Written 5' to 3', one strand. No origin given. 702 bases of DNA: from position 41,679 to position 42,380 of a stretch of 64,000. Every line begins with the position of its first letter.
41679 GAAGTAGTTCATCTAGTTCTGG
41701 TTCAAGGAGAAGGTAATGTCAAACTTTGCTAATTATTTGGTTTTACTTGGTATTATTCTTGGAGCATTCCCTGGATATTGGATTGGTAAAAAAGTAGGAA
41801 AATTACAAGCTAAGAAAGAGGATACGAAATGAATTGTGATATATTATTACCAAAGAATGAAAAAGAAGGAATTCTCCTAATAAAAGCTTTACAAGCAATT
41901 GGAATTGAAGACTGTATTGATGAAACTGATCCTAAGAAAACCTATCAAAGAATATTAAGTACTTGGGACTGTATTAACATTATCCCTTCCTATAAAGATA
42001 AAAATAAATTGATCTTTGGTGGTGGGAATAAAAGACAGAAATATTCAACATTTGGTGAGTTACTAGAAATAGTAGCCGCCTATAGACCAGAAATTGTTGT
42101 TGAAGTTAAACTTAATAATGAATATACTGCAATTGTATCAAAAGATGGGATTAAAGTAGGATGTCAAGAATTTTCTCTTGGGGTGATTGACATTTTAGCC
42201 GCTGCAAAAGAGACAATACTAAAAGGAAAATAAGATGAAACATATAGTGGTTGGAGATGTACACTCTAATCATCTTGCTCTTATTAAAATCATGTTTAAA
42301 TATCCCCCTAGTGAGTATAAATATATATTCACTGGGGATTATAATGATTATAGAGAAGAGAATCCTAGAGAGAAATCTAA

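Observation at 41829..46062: tRNA 3'-end repair unit flanked by a duplicated 134-aa gene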

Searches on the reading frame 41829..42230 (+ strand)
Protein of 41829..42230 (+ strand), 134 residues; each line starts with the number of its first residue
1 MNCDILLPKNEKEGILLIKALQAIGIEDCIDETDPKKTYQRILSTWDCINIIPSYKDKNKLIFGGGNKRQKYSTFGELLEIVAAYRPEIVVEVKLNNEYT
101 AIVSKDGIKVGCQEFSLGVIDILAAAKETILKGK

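Call 5: search_protein_families(library=pfam, proteins=[window:41829-42230:+], max_evalue=0.01)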
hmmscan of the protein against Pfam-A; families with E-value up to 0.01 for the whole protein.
window:41829-42230:+ (134 aa): 0 families

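Call 7: search_protein_families(library=phrogs, proteins=[window:41829-42230:+], max_evalue=0.01)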
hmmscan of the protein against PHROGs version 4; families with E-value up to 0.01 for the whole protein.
window:41829-42230:+ (134 aa): 0 families

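Call 21: search_protein_families(library=ncbifam, proteins=[window:41829-42230:+], max_evalue=0.01)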
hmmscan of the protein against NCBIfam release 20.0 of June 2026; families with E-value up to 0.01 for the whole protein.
window:41829-42230:+ (134 aa): 0 families

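Call 26: search_protein_representatives(alignment_id=A1)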
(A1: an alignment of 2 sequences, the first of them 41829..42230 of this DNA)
Query: 2 sequences, 137 profile positions. Proteins with E-value up to 0.001 (for the whole library): 821; up to 1e-10: 33; up to 1e-30: 2. The best 150 are listed.
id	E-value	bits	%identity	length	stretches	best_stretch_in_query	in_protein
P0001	1.9e-70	251.4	-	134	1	1-135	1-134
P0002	2.2e-68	244.6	-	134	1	1-137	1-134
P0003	3.7e-27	111.1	-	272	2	9-135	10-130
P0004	3.0e-16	75.8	-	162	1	4-135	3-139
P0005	1.3e-14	70.5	-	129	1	35-135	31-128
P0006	1.3e-14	70.5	-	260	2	73-134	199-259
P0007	2.0e-14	69.9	-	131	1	7-136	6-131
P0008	2.2e-13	66.5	-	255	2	7-132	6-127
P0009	2.9e-13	66.2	-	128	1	8-133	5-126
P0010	3.7e-13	65.8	-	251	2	22-134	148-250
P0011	6.0e-13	65.1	-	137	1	12-130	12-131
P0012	9.3e-13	64.5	-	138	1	5-133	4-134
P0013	1.0e-12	64.4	-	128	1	64-133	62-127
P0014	1.3e-12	64.0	-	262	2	11-132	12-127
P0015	2.9e-12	62.9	-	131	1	58-132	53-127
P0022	1.4e-11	60.7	-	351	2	63-129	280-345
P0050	6.3e-10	55.3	-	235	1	86-134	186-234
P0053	7.8e-10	55.0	-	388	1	29-135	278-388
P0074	2.1e-09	53.6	-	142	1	6-131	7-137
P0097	4.9e-09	52.5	-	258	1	34-131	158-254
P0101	5.6e-09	52.3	-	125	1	94-132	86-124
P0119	1.2e-08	51.2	-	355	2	89-131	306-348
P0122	1.5e-08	50.9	-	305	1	91-131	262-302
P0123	1.5e-08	50.8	-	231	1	88-135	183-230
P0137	2.2e-08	50.3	-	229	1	73-132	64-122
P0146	3.8e-08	49.6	-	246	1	87-136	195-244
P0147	3.8e-08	49.6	-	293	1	71-134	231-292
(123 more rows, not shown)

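Call 29: search_protein_families(library=pfam, alignment_id=A2, max_evalue=0.01)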
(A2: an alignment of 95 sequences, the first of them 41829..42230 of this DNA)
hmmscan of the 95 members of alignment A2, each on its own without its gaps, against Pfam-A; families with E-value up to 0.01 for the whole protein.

A. member 1, window:41829-42230:+ (134 aa): 0 families

B. families by the number of members that match (of 95 scanned): 3 families
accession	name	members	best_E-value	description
PF18923.6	DUF5673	1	0.0011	Domain of unknown function (DUF5673)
PF13112.11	DUF3965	1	0.0038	Protein of unknown function (DUF3965)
PF23627.1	LisH_WDR26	1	0.0063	WDR26 Lis-homology motif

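Call 30: search_protein_families(library=phrogs, alignment_id=A2, max_evalue=0.01)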
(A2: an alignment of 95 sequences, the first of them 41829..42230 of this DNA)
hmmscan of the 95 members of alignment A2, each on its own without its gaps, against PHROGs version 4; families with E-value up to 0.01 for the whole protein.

A. member 1, window:41829-42230:+ (134 aa): 0 families

B. families by the number of members that match (of 95 scanned): 3 families
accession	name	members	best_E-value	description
phrog_17589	-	3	2.3e-06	-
phrog_20555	-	1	0.0048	-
phrog_10201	-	1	0.0098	-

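Call 32: find_homologous_proteins(query=A2, max_evalue=0.001)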
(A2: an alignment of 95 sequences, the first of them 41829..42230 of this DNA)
Query A2 (95 sequences) (134 aa, profile of the alignment): 11 proteins with E <= 0.001 among 1677 candidates.
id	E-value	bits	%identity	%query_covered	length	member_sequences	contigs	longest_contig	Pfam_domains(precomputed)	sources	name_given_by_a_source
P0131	6.0e-28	116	35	51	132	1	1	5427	-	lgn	-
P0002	3.3e-25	107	100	100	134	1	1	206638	-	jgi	jgi:predicted glycosyltransferase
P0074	3.6e-22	97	32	82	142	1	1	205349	-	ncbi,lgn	-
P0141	6.6e-19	87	50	31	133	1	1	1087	-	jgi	jgi:hypothetical protein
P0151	7.5e-19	86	53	30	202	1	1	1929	-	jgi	jgi:hypothetical protein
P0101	1.9e-17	82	64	29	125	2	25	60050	-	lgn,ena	-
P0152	9.0e-17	80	50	34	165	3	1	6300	-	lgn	-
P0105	3.5e-15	74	62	38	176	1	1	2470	-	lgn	-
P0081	6.4e-15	74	53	34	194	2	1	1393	-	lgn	-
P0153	1.8e-14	72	46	34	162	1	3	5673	-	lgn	-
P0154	1.9e-14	72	46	34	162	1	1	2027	-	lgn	-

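Call 33: find_encoding_contigs(protein=P0074, flank=10000, max_places=3)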
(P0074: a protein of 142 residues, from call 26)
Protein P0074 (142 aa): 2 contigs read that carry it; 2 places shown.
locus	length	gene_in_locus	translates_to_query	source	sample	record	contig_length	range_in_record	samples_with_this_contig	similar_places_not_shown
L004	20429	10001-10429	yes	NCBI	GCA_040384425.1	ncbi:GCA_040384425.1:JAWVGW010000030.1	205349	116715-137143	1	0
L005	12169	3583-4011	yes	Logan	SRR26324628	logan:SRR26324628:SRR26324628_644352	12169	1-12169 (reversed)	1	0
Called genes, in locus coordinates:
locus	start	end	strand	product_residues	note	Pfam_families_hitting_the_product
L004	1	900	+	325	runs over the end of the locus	PF21189:PHA02142, PF09414:RNA_ligase (weak)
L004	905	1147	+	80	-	-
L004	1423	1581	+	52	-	-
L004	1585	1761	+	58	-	-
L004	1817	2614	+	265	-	-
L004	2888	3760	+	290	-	PF04055:Radical_SAM (weak)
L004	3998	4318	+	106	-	-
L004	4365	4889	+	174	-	-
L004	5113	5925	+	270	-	-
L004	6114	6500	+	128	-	-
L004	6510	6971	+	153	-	-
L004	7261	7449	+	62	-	-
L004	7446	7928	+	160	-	PF18143:HAD_SAK_2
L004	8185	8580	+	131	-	-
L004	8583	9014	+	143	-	PF03013:Pyr_excise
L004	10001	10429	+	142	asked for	-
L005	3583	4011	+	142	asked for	-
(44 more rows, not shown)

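Call 34: find_encoding_contigs(protein=P0101, flank=10000, max_places=3)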
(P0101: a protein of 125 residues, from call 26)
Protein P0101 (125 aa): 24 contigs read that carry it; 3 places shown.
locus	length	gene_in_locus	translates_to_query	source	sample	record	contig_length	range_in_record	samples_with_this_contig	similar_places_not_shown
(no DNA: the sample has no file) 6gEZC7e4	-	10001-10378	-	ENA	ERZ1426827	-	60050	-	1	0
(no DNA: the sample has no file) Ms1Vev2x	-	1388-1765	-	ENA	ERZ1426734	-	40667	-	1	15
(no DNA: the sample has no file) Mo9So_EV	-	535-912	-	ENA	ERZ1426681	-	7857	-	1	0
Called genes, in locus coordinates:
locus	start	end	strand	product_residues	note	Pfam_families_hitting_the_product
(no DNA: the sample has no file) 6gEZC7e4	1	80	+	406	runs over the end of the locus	PF07282:Cas12f1-like_TNB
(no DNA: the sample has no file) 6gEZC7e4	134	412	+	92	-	-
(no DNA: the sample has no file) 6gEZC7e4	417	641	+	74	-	-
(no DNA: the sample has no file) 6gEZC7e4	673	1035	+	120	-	-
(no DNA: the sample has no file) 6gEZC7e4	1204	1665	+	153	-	PF01661:Macro (weak)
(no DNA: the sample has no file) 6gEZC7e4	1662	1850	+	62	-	-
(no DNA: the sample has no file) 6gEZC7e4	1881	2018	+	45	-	-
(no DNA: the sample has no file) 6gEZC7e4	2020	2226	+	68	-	-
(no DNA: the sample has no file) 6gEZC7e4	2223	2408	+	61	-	-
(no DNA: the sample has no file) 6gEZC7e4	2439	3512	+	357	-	PF09511:RNA_lig_T4_1 (weak)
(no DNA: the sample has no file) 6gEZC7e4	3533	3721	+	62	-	-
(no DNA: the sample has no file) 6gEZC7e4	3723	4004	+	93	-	-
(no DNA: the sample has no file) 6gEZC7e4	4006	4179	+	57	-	-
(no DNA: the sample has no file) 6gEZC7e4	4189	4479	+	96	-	-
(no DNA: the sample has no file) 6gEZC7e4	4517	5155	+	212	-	-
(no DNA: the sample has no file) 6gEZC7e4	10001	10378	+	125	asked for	-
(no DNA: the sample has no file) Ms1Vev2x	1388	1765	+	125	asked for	-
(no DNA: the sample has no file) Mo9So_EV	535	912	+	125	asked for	-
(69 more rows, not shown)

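Call 54: predict_structure(alignment_id=A2)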
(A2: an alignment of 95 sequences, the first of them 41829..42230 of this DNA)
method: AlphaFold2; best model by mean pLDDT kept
length: 134 residues; sequences in the alignment: 95
mean_pLDDT: 88.4   pTM: 0.65
mean pLDDT of the five models: 88.4, 86.9, 85.8, 85.5, 85.2
residues with pLDDT >= 90: 69; 70-90: 57; 50-70: 8; < 50: 0
segments of 3 or more residues with pLDDT < 50: none
pLDDT, mean of each block of 10 residues (from residue 1): 78 92 87 92 90 84 78 79 82 96 96 97 97 88
secondary structure, 60 per line:
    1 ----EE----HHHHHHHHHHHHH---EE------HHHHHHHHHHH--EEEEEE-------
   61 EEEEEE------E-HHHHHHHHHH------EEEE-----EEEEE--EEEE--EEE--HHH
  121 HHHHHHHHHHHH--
elements in order: H11-23 H35-45 E48-53 E61-66 H75-84 E91-94 E100-104 E107-110 E113-115 H118-132

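Call 61: fold_search(model_id=the predicted structure, library=viral)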
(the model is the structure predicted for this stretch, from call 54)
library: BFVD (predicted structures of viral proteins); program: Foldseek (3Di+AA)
matches with E <= 10: 656; with E <= 0.001: 0
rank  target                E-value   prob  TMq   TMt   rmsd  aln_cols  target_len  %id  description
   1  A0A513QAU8            6.1e-02  0.66  0.18  0.12  13.6        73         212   18  NSP1 (Fragment) [Porcine rotavirus B]
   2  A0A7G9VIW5            2.5e-01  0.98  0.19  0.19   1.5        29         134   17  (no name in the UniProt tables at hand)
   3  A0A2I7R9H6            2.9e-01  0.75  0.21  0.22   9.5        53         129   19  (no name in the UniProt tables at hand)
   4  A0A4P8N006            3.4e-01  0.97  0.19  0.27   1.4        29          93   17  Pentapeptide [Rheinheimera phage vB_RspM_Barba4S]
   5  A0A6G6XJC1            3.7e-01  0.97  0.28  0.63   2.2        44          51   18  (no name in the UniProt tables at hand)
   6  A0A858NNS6            4.1e-01  0.72  0.21  0.32  10.3        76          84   20  (no name in the UniProt tables at hand)
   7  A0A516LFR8            4.4e-01  0.41  0.20  0.32   9.1        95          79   10  (no name in the UniProt tables at hand)
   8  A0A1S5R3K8            4.4e-01  0.13  0.24  0.21  17.0       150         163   13  Carrier domain-containing protein [Pseudomonas phage pf16]
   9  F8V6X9                5.0e-01  0.08  0.18  0.07  18.1       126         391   13  WD-repeat family protein [Acanthamoeba polyphaga mimivirus]
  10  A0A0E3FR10            5.6e-01  0.09  0.16  0.14  16.0       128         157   14  Sliding clamp DNA polymerase [Synechococcus phage ACG-2014f]
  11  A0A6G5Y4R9            6.0e-01  0.15  0.19  0.16  11.7        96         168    8  (no name in the UniProt tables at hand)
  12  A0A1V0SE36            6.0e-01  0.08  0.14  0.10  14.1        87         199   14  RING finger domain protein [Indivirus ILV1]
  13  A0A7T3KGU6            6.4e-01  0.07  0.17  0.11  15.0       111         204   18  (no name in the UniProt tables at hand)
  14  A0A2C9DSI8            6.8e-01  0.23  0.21  0.13  13.7        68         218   16  Uncharacterized protein [Western grey kangaroopox virus]
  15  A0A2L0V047            6.8e-01  0.09  0.15  0.22  14.5        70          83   16  Uncharacterized protein [Agrobacterium phage Atu_ph07]
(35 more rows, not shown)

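Call 62: search_protein_families(library=pfam, proteins=[P0022, P0053, P0119, P0122, P0147, P0146, P0123, P0050, P0097, P0137], max_evalue=0.01)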
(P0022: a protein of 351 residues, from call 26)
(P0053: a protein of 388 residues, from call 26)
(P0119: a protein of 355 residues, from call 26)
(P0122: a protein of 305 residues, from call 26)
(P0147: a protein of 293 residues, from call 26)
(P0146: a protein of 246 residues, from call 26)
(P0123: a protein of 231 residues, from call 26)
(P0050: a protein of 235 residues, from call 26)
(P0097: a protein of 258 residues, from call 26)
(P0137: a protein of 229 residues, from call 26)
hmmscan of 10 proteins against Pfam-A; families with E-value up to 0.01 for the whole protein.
P0022 (351 aa): 0 families

P0053 (388 aa): 0 families

P0119 (355 aa): 0 families

P0122 (305 aa): 0 families

P0147 (293 aa): 0 families

P0146 (246 aa): 2 families
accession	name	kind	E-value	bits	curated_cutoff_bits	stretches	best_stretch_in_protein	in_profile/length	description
PF11195.14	Tad2-like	-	0.00057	20.8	25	1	138-191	1-49/73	Thoeris anti-defense 2-like domain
PF16255.11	Lipase_GDSL_lke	-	0.0086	15.9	29.2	0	189-232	134-176/203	GDSL-like Lipase/Acylhydrolase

P0123 (231 aa): 0 families

P0050 (235 aa): 0 families

P0097 (258 aa): 0 families

P0137 (229 aa): 0 families

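Call 87: search_solved_structures(query=A2, max_evalue=10, show_alignments=2)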
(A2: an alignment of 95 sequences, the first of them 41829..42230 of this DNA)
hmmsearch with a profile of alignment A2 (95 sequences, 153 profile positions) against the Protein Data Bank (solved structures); distinct sequences matched with E-value up to 10: 4.
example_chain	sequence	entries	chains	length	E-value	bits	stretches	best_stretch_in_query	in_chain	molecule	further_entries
7p48_Y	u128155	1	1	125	0.26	14.8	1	25-101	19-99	50S ribosomal protein L31 type B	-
6n34_A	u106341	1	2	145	0.71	13.3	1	83-105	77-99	Influenza virus NS1A-binding protein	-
4jo8_A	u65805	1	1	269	0.77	13.2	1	82-116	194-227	M157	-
2lr0_A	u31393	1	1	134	1.5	12.2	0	5-59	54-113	P-loop ntpase fold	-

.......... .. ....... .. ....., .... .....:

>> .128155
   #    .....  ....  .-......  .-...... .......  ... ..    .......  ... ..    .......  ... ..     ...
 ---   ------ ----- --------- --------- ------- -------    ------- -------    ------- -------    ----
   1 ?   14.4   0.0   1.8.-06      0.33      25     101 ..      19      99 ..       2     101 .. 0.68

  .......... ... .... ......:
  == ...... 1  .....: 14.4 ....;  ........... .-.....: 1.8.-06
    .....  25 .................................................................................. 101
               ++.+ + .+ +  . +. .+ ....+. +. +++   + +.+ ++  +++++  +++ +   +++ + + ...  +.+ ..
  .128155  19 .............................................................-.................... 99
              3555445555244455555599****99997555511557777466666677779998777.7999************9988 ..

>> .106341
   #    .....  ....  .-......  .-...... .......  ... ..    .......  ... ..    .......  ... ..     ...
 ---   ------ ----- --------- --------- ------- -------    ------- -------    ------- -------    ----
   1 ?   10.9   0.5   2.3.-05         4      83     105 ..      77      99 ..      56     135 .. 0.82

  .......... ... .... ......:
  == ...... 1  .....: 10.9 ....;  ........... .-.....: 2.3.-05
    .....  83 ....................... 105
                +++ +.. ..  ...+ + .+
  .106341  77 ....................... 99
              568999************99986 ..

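Call 90: fold_search(model_id=the predicted structure, library=pdb)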
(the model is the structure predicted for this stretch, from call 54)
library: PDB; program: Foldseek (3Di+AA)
matches with E <= 10: 232; with E <= 0.001: 0
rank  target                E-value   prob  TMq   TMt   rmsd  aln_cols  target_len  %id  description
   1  8c7g_B                2.7e-01  0.07  0.16  0.06  18.1       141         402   17  Drosophila melanogaster Rab7 GEF complex Mon1-Ccz1-Bulli (released 2023-05-17)
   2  7u6l_A                6.0e-01  0.06  0.17  0.06  17.0       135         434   14  Pseudooxynicotine amine oxidase (released 2022-07-20)
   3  7u6l_D                6.4e-01  0.06  0.17  0.06  17.0       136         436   14  Pseudooxynicotine amine oxidase (released 2022-07-20)
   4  7e7h_B                6.8e-01  0.06  0.17  0.06  17.0       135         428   13  Crystal Structure of a pseudooxynicotine amine oxidase Pnao from Pseudomonas putida S16 (released 2022-03-02)
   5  3k8j                  1.1e+00  0.07  0.20  0.12  15.5       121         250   11  Structure of crystal form III of TP0453 (released 2010-10-27)
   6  7dzl_A                1.5e+00  0.05  0.17  0.18  16.7       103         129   14  A69C-M71L mutant of Fabp protein (released 2022-07-27)
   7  3k8i                  1.5e+00  0.05  0.18  0.12  15.6       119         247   11  Structure of crystal form IV of TP0453 (released 2010-10-27)
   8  8c0t                  1.5e+00  0.04  0.18  0.11  13.9       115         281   15  NRS 1.2: Fluorescent Sensors for Imaging Interstitial Calcium (released 2023-11-15)
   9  3kih_C                1.7e+00  0.06  0.16  0.23  15.7        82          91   12  The crystal structures of two fragments truncated from 5-bladed beta-propeller lectin, tachylectin-2 (Lib2-D2-15) (released 2010-04-28)
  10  4wbj_A                1.8e+00  0.03  0.15  0.13  17.0       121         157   13  Crystal structure of Bradyrhizobium japonicum ScoI in the oxidized state (released 2015-09-23)
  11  7a7b_A                2.0e+00  0.03  0.17  0.09  14.7       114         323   15  Bacillithiol Disulfide Reductase Bdr (YpdA) from Staphylococcus aureus (released 2020-12-30)
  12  6fai_l                2.0e+00  0.03  0.15  0.08  14.1       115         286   10  Structure of a eukaryotic cytoplasmic pre-40S ribosomal subunit (released 2018-02-28)
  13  3kih_B                2.1e+00  0.08  0.17  0.23  11.1        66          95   17  The crystal structures of two fragments truncated from 5-bladed beta-propeller lectin, tachylectin-2 (Lib2-D2-15) (released 2010-04-28)
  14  5ffx_D                2.1e+00  0.07  0.18  0.18  11.0        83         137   17  S. aureus MepR G34K Mutant (released 2016-12-21)
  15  6em1_A                2.2e+00  0.03  0.13  0.12  13.8        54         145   17  State C (Nsa1-TAP Flag-Ytm1) - Visualizing the assembly pathway of nucleolar pre-60S ribosomes (released 2017-12-27)
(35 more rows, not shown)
